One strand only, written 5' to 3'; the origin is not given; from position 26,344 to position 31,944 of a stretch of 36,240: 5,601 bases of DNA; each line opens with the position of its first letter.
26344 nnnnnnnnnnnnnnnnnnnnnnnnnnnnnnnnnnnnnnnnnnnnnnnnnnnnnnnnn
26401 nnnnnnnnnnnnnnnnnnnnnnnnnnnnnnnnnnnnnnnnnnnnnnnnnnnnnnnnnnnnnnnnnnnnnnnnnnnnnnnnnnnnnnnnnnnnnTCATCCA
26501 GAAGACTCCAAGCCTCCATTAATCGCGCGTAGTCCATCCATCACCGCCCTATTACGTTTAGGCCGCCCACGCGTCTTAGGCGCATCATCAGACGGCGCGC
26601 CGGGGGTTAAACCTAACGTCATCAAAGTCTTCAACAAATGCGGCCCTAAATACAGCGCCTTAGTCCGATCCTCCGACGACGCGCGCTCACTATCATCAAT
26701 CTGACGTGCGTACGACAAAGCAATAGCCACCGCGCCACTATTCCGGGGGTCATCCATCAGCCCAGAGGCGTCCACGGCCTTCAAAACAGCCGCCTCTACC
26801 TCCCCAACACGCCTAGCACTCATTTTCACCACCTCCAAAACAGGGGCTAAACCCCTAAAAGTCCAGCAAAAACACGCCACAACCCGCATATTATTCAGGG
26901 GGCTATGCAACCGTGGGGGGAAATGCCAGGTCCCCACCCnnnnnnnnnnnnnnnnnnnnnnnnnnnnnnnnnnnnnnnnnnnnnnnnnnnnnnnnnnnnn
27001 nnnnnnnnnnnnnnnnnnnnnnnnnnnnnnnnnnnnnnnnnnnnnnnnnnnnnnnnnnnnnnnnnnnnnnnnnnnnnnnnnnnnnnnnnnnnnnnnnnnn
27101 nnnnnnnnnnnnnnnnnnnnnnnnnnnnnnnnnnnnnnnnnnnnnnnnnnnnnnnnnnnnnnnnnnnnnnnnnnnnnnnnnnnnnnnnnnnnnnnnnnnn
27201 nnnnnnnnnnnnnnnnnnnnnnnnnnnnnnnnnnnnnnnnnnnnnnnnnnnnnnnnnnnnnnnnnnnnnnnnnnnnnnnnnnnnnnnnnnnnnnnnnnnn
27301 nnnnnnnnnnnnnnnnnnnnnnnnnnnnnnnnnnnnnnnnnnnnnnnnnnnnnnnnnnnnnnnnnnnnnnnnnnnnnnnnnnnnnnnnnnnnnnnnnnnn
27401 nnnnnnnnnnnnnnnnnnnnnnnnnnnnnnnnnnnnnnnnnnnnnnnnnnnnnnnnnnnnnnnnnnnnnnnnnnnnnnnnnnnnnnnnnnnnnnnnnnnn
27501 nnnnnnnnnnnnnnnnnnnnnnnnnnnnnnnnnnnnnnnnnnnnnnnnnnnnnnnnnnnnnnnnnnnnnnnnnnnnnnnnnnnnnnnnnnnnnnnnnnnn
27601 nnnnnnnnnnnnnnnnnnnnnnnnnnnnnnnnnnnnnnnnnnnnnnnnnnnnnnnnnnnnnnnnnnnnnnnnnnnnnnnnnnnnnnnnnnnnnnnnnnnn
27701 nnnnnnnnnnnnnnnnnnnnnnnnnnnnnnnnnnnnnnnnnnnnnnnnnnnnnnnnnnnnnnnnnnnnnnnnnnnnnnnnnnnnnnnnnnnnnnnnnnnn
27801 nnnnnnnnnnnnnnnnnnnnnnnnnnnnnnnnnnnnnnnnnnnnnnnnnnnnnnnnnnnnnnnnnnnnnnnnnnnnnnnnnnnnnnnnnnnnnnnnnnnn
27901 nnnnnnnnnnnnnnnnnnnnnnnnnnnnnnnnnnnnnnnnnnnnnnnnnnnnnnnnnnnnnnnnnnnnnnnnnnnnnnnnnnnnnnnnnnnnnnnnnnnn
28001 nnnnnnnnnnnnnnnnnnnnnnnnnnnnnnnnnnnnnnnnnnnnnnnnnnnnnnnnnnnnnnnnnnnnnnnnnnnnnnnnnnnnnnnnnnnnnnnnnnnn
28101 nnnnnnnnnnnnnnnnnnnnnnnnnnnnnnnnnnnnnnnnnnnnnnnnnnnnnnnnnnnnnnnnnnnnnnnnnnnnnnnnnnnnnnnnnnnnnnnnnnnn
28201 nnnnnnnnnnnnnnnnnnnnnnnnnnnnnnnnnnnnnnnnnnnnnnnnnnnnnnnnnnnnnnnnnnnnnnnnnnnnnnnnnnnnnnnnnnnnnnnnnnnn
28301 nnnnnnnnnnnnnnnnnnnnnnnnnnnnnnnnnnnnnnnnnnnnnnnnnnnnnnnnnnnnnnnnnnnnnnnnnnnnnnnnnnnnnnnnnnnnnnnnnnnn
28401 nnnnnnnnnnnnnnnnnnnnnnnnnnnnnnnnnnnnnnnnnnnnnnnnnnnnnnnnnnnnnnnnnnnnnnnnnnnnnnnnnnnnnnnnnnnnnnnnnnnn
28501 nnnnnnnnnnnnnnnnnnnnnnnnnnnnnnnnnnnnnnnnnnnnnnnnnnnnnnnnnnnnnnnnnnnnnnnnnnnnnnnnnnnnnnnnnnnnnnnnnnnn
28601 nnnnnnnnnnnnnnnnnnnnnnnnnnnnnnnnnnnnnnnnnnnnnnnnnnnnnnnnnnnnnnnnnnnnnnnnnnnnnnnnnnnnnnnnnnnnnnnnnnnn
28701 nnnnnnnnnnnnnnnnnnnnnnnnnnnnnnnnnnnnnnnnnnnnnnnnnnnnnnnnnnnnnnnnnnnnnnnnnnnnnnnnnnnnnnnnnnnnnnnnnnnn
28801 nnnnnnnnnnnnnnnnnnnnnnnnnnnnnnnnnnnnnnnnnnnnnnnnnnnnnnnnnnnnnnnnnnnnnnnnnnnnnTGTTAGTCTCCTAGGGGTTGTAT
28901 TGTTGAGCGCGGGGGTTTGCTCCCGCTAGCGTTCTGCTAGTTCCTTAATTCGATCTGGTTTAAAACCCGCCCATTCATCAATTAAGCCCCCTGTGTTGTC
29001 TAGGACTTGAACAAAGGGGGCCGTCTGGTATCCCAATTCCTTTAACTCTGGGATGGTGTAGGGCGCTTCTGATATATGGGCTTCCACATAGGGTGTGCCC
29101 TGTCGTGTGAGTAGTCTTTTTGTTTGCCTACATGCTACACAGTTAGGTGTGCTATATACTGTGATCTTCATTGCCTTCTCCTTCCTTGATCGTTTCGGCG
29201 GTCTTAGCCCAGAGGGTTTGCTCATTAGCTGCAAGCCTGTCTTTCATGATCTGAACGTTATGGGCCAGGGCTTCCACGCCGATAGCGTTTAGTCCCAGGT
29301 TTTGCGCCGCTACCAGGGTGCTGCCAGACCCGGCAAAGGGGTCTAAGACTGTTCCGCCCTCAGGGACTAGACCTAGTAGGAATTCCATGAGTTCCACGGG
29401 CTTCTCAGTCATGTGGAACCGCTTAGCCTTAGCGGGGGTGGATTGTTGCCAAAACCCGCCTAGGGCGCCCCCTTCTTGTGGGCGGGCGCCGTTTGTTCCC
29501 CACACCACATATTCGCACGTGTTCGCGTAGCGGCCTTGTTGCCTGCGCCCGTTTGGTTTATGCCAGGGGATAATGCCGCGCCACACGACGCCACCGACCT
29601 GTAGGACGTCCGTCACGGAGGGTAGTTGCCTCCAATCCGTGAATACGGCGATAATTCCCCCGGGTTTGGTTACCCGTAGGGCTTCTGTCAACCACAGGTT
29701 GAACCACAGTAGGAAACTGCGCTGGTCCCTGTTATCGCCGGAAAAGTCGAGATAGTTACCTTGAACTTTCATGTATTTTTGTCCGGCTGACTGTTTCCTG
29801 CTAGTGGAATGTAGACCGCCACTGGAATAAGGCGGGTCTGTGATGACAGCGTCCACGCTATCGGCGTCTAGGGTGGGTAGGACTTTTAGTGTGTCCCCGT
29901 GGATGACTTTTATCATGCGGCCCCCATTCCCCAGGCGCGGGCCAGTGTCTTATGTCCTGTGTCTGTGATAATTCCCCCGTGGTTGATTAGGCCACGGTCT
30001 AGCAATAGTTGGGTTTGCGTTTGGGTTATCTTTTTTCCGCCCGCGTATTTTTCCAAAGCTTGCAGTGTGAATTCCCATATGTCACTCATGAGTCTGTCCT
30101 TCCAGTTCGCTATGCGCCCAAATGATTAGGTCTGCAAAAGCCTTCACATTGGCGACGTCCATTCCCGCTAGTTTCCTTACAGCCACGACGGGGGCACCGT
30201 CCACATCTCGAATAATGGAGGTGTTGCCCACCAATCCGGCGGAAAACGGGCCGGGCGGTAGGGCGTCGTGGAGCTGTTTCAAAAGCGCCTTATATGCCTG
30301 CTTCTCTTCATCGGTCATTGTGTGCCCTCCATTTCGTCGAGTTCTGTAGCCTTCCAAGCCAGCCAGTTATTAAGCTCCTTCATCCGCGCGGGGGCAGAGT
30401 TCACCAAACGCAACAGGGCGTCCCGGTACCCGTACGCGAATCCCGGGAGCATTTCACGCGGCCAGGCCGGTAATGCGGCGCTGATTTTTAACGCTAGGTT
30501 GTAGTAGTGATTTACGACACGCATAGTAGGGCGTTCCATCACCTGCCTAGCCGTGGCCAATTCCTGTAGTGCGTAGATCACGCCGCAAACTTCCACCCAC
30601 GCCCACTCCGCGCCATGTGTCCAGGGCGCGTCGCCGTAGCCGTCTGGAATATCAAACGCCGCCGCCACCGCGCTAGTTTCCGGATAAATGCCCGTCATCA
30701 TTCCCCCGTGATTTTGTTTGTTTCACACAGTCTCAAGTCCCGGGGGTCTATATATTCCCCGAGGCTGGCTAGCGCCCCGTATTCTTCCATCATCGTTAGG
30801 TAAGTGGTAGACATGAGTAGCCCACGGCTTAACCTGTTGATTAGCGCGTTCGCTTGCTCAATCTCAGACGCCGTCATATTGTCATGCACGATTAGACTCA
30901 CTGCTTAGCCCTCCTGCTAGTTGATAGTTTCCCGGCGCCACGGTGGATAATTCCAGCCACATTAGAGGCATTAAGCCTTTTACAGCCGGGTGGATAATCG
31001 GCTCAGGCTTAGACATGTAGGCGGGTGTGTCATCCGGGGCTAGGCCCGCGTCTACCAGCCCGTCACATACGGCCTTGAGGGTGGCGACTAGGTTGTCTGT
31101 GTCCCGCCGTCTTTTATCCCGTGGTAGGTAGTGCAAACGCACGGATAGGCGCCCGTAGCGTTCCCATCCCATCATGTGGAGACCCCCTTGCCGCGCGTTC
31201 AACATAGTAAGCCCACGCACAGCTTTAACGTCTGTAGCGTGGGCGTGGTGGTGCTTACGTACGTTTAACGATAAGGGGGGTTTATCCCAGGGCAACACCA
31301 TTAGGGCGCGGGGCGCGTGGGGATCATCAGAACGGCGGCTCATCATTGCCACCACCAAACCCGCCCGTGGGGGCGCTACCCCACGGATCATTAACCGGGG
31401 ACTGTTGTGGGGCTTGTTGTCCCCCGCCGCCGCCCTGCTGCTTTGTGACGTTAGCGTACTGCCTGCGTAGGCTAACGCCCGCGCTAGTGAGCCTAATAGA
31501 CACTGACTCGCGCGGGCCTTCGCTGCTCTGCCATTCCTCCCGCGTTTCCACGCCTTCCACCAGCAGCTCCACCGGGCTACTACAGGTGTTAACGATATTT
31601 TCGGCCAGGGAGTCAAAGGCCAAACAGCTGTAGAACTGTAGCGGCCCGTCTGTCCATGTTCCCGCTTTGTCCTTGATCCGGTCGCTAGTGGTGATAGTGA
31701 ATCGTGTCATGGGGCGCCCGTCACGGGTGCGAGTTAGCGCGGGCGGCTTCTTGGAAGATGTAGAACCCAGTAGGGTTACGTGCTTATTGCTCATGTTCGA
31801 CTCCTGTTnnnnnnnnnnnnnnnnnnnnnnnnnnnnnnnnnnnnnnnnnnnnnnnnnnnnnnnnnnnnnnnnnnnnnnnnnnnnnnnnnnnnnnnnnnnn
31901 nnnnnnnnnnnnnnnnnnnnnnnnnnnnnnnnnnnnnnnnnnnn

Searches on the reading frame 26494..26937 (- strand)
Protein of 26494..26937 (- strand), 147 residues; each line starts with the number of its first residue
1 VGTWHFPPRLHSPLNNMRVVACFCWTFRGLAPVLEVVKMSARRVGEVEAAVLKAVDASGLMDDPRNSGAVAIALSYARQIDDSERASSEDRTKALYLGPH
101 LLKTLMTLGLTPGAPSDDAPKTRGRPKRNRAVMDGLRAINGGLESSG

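Call 33: search_protein_families(library=phrogs, proteins=[window:26494-26937:-], max_evalue=0.001)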
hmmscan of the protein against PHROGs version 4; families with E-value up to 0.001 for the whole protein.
window:26494-26937:- (147 aa): 2 families
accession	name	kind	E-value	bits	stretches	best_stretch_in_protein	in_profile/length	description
phrog_10594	-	unknown function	1.4e-15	58.6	1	38-117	9-100/125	-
phrog_19969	-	head and packaging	3e-05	25.2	1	66-114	29-76/107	terminase small subunit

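Call 59: search_protein_families(library=pfam, proteins=[window:26494-26934:-], max_evalue=0.01)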
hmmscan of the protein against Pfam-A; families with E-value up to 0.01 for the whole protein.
window:26494-26934:- (146 aa): 1 family
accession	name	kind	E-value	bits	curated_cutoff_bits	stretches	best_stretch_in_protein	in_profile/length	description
PF23931.1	Terminase_6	-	2.6e-16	60.3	27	1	49-114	1-69/96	Terminase small subunit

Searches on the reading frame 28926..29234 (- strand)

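Call 33: search_protein_families(library=phrogs, proteins=[window:28926-29234:-], max_evalue=0.001)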
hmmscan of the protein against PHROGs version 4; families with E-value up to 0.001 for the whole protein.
window:28926-29234:- (102 aa): 2 families
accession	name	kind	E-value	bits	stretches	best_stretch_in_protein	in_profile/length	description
phrog_22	-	DNA, RNA and nucleotide metabolism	4e-18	67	1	16-101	65-145/162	thioredoxin domain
phrog_16693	-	unknown function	1e-06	29.7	1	24-67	2-45/132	-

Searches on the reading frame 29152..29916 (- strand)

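Call 33: search_protein_families(library=phrogs, proteins=[window:29152-29916:-], max_evalue=0.001)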
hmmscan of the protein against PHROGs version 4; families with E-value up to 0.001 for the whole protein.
window:29152-29916:- (254 aa): 16 families
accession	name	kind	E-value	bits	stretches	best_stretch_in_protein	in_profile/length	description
phrog_67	-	other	3.3e-66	225.8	1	1-237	123-352/743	DNA methyltransferase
phrog_498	-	other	5.5e-25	88.9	1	13-234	215-426/633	DNA methyltransferase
phrog_3008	-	other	5.9e-17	62.7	1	163-230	145-213/244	DNA methyltransferase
phrog_6025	-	other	1.7e-13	51.6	1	2-128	12-118/192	DNA methyltransferase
phrog_23148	-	unknown function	3.4e-11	44.4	1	167-230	84-148/165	-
phrog_18146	-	other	2.7e-10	40.7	1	185-228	68-116/452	DNA methyltransferase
phrog_18293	-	other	8e-10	39.7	1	164-231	42-110/119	methyltransferase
phrog_12517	-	unknown function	1.6e-08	35.1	1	184-234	103-154/316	-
phrog_23085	-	unknown function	7.5e-08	33.1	1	166-231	42-108/138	-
phrog_6952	-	other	1.5e-07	32.5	1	168-216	114-163/181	DNA methyltransferase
phrog_10183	-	other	1.1e-06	28.2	0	186-232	115-161/889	DNA methyltransferase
phrog_8769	-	other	2e-05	25.4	1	185-229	10-54/71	methyltransferase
phrog_2713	-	unknown function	0.00014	22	0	176-206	200-232/520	-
phrog_11619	-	other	0.00028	21.4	1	6-92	72-137/186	DNA methyltransferase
phrog_12862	-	unknown function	0.00041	21.3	0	2-31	3-32/149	-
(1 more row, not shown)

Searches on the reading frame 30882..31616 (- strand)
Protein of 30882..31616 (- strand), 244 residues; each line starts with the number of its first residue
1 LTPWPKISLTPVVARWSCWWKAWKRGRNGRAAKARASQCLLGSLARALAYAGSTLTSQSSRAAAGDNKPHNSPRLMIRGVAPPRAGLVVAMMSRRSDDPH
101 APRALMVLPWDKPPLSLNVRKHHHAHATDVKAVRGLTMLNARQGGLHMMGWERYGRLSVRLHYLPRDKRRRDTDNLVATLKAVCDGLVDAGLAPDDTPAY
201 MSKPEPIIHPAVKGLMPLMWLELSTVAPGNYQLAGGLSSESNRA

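Call 73: search_protein_families(library=phrogs, proteins=[window:30882-31616:-], max_evalue=0.00001)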
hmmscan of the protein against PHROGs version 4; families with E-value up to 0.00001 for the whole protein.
window:30882-31616:- (244 aa): 2 families
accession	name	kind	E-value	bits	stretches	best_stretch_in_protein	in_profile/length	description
phrog_34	-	DNA, RNA and nucleotide metabolism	9.5e-23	82.2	1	90-224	59-192/259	RusA-like Holliday junction resolvase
phrog_9203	-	DNA, RNA and nucleotide metabolism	9.2e-10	39.8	1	107-205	56-149/169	RusA-like Holliday junction resolvase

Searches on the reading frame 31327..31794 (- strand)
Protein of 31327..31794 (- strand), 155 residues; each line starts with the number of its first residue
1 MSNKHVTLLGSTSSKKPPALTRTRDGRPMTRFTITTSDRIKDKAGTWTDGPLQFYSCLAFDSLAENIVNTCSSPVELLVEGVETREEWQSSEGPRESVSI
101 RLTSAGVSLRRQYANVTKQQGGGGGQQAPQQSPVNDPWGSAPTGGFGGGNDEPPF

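Call 90: search_protein_families(library=pfam, proteins=[window:31327-31794:-], max_evalue=0.001)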
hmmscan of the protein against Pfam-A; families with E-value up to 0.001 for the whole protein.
window:31327-31794:- (155 aa): 1 family
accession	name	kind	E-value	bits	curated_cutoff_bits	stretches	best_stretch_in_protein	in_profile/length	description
PF00436.31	SSB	-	1.2e-10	41.7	26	1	16-99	12-95/104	Single-strand binding protein family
